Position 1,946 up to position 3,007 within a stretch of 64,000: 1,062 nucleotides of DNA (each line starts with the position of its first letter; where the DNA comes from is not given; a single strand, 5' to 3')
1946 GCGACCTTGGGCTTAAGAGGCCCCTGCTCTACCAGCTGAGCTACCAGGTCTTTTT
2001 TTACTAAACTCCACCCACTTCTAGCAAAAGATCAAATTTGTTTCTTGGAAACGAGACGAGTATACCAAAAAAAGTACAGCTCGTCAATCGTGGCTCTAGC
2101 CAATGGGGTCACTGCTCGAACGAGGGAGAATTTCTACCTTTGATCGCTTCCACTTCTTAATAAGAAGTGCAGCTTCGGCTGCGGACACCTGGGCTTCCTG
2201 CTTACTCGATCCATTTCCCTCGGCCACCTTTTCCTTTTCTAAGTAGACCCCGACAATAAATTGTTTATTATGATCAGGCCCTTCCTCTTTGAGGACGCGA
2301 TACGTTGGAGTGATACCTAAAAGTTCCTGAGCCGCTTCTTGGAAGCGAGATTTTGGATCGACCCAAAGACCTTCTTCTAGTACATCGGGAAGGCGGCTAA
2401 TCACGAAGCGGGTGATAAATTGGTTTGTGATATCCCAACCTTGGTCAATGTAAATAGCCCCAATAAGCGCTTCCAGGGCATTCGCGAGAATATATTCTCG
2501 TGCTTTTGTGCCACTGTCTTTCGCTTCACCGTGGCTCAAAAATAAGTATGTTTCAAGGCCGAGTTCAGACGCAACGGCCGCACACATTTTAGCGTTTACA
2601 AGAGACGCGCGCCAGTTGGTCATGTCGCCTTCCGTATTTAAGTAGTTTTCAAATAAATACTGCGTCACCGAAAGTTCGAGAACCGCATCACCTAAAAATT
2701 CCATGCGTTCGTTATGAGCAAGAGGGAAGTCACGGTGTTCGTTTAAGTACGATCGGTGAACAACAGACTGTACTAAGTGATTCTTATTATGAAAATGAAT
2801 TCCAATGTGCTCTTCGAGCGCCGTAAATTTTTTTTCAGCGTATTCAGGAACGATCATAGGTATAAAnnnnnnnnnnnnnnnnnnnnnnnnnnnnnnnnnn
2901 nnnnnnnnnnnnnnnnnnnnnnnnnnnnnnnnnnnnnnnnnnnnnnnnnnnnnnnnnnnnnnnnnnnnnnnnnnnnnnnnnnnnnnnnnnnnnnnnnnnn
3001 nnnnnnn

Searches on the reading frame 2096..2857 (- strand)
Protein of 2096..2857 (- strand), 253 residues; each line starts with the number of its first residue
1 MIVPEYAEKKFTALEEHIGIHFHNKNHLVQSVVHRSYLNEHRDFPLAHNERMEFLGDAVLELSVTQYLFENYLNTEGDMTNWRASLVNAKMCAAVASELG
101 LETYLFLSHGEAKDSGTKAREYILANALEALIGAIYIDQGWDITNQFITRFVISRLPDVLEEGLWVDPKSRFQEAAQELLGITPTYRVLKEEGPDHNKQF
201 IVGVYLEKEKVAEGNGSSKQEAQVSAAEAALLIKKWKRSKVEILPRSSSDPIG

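Call 87: search_protein_families(library=pfam, proteins=[window:2096-2857:-], max_evalue=0.001)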
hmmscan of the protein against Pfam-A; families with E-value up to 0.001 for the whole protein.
window:2096-2857:- (253 aa): 4 families
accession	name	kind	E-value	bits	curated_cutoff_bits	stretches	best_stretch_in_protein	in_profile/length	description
PF14622.11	Ribonucleas_3_3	-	2e-35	122.2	35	1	25-155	2-127/128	Ribonuclease-III-like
PF00636.31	Ribonuclease_3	-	4.7e-25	88.8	27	1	50-140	1-102/102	Ribonuclease III domain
PF00035.32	dsrm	-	2.9e-16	60.2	23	1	168-232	1-64/66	Double-stranded RNA binding motif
PF22935.1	RM44_endonuclase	-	1.3e-06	28.9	27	1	16-135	11-139/139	Large ribosomal subunit protein mL44, endonuclease domain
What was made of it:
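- On RNase III substrate: The RNase III gene lies at 2096-2857 (call 87).
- The host encodes RNase III at 2096-2857 on the minus strand (call 87).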
